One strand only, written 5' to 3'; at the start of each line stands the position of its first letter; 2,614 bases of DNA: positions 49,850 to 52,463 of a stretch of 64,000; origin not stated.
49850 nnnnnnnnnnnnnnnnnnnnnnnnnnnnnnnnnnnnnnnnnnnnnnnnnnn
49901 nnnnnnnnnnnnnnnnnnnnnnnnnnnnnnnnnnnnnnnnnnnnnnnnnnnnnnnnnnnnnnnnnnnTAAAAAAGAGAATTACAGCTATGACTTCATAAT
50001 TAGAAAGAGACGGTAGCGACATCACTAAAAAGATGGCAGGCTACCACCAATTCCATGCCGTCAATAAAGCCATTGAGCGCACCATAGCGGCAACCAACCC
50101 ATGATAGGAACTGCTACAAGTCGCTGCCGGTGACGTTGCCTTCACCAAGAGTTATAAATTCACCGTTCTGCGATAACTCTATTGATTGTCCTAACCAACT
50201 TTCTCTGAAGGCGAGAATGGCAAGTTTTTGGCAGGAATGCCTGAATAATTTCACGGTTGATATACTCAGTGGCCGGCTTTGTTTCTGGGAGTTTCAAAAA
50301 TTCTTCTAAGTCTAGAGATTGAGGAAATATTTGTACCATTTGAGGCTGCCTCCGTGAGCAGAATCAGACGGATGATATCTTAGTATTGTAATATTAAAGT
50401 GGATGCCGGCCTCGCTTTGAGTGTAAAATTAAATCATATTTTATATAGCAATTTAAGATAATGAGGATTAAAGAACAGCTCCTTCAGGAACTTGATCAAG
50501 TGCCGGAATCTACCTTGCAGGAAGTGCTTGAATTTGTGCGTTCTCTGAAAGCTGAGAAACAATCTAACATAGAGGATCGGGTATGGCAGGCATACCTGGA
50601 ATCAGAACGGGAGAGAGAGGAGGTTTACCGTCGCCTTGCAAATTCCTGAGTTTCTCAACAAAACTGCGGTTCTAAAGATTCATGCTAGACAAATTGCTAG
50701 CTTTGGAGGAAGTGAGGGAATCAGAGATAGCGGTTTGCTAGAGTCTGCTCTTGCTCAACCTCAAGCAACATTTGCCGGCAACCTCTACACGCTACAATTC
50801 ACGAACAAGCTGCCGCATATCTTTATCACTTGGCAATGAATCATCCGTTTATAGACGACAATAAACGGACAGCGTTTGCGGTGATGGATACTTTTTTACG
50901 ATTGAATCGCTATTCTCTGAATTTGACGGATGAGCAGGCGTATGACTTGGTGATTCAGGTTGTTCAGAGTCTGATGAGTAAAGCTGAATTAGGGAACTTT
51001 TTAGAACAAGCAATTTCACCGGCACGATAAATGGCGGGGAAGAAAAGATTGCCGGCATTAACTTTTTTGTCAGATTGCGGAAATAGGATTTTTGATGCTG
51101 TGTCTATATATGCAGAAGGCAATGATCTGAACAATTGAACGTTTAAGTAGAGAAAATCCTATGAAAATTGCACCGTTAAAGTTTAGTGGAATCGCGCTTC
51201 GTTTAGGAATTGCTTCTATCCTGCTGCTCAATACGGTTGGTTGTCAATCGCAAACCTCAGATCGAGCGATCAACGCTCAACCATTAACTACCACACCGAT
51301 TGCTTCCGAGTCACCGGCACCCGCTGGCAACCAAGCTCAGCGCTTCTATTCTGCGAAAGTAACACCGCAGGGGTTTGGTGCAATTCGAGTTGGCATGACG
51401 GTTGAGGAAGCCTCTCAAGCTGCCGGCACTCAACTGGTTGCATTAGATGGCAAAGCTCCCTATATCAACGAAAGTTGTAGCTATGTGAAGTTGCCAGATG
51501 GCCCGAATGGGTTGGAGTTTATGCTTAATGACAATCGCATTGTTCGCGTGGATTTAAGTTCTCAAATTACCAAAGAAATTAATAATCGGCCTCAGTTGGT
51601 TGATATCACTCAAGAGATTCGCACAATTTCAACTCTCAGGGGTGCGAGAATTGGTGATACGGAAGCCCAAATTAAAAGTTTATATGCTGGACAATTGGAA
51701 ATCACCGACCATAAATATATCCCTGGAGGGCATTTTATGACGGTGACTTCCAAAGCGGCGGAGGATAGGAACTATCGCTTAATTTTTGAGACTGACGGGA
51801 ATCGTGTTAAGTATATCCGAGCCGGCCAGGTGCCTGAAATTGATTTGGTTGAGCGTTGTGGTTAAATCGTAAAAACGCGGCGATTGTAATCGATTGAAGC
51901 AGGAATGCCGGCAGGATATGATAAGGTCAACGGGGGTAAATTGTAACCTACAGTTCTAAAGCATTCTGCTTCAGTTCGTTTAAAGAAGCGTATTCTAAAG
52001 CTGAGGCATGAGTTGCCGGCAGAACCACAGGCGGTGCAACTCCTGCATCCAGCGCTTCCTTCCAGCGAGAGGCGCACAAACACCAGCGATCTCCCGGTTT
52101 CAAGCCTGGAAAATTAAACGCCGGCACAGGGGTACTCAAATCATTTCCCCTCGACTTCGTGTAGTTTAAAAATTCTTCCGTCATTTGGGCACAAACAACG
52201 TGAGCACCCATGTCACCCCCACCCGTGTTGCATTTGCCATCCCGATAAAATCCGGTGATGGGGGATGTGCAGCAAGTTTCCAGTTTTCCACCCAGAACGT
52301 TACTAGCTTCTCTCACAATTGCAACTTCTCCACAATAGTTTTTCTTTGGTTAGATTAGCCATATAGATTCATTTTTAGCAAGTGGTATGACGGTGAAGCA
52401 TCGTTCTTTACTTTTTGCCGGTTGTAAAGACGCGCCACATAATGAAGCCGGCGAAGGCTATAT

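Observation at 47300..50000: Low-GC island carrying an overlapping ABC-ATPase plus DUF4435/TOPRIM gene pair: a PARIS (AriA/AriB)-type anti-phage candidate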

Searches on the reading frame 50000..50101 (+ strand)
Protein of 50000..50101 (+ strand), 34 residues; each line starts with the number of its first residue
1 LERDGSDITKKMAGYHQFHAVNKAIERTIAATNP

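Call 31: search_dna_similar(query=window:50000-50101:+, collection=plasmids, mode=protein, max_evalue=1, max_rows=12)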
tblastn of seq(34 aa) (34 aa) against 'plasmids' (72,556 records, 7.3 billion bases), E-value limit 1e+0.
Records with a match: 129; places in all: 131; records where one place covers at least 80% of the query: 73.
Best place of each record, by identity: 60-80% 47; <60% 82.
By first word of the organism name: Acinetobacter 28; Klebsiella 13; Acetobacter 9; Vibrio 8; Shewanella 5; Pseudomonas 5; Proteus 3; Acidovorax 3; Bacillus 3; Geobacillus 3; and 34 more.
By predicted mobility (MOB-suite, as given by PLSDB): non-mobilizable 54; mobilizable 48; conjugative 27.
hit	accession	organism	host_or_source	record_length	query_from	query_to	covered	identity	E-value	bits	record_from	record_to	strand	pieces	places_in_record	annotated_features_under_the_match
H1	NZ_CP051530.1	Shewanella baltica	fish gut,Atlantic Mackerel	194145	1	33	97%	57.6%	2e-5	45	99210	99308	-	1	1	type I restriction endonuclease subunit R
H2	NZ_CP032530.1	Priestia megaterium NCT-2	contaminated soil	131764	1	33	97%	57.6%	2e-5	45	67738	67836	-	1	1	type I restriction endonuclease subunit R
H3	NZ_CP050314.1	Shewanella aestuarii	Perinereis linea,Single cell,intestinal ...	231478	1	33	97%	57.6%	3e-5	44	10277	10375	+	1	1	type I restriction endonuclease subunit R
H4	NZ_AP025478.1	Vibrio crassostreae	-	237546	1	33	97%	57.6%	9e-5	43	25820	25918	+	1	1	type I restriction endonuclease subunit R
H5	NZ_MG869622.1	Polaromonas sp. H8N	Hansbreen Glacier, Spitsbergen, surface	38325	1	34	100%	55.9%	1e-4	43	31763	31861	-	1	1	type I restriction endonuclease subunit R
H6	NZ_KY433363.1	Proteus mirabilis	-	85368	1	31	91%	58.1%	7e-5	43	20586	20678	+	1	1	type I restriction endonuclease subunit R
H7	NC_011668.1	Shewanella baltica OS223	-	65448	1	31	91%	58.1%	3e-4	42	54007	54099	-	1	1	type I restriction endonuclease subunit R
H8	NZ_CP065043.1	Photobacterium damselae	Seriola lalandi,cell culture,caudal ...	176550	1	31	91%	58.1%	3e-4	41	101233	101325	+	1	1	type I restriction endonuclease subunit R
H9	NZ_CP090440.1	Vibrio maritimus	Skeletonema costatum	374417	1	31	91%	58.1%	3e-4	41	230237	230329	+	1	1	type I restriction endonuclease subunit R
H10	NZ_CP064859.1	Vibrio europaeus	shellfish hatchery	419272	1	31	91%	58.1%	4e-4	41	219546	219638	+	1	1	type I restriction endonuclease subunit R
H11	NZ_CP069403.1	Priestia megaterium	Homo sapiens,Pure culture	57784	1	32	94%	56.3%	9e-5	43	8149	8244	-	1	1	type I restriction endonuclease subunit R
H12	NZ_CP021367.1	Acidovorax carolinensis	-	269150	1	34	100%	52.9%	1e-4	43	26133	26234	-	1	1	type I restriction endonuclease subunit R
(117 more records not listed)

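Call 77: search_protein_families(library=ncbifam, proteins=[window:50000-50101:+], max_evalue=10)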
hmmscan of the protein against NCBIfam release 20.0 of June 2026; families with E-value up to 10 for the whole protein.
seq(34 aa): 1 family
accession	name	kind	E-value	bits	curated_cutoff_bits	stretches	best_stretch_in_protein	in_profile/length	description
TIGR00348.1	hsdR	subfamily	0.038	12.5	284.55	1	5-33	235-263/674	HsdR family type I site-specific deoxyribonuclease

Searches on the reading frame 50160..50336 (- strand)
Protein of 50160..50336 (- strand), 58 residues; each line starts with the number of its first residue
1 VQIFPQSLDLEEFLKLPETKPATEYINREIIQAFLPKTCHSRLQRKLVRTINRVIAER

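Call 26: search_protein_families(library=pfam, proteins=[window:50160-50336:-], max_evalue=0.01)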
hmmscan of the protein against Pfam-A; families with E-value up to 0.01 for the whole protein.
window:50160-50336:- (58 aa): 1 family
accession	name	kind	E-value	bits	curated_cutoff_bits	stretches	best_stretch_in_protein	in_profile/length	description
PF05685.18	Uma2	-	0.00018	21.5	27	1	10-56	1-48/172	Putative restriction endonuclease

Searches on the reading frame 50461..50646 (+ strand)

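Call 26: search_protein_families(library=pfam, proteins=[window:50461-50646:+], max_evalue=0.01)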
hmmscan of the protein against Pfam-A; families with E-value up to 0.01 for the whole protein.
window:50461-50646:+ (62 aa): 1 family
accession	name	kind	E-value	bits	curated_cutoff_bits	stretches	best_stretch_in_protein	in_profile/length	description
PF10047.15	DUF2281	-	0.001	20.1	26.5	1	6-34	1-29/64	Protein of unknown function (DUF2281)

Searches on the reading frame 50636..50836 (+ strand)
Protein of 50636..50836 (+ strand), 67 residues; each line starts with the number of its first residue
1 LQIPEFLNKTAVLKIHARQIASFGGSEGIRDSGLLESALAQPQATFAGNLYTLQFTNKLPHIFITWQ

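Call 26: search_protein_families(library=pfam, proteins=[window:50636-50836:+], max_evalue=0.01)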
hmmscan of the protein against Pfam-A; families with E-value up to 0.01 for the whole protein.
window:50636-50836:+ (67 aa): 1 family
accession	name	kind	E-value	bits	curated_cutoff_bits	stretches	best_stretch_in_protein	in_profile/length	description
PF02661.23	Fic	-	0.00011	23.4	24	1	7-49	2-46/93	Fic/DOC family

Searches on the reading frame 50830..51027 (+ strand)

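Call 26: search_protein_families(library=pfam, proteins=[window:50830-51027:+], max_evalue=0.01)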
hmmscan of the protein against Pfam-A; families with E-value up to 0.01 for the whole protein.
window:50830-51027:+ (66 aa): 1 family
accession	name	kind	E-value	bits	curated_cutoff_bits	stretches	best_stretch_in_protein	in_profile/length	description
PF02661.23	Fic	-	1.5e-05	26.2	24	1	2-23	72-93/93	Fic/DOC family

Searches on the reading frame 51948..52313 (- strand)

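Call 26: search_protein_families(library=pfam, proteins=[window:51948-52313:-], max_evalue=0.01)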
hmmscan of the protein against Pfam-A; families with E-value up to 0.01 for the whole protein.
window:51948-52313:- (121 aa): 1 family
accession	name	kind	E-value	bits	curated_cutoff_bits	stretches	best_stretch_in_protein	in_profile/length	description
PF09996.14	DUF2237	-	1.8e-56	189.4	25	1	5-118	2-115/115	Uncharacterized protein conserved in bacteria (DUF2237)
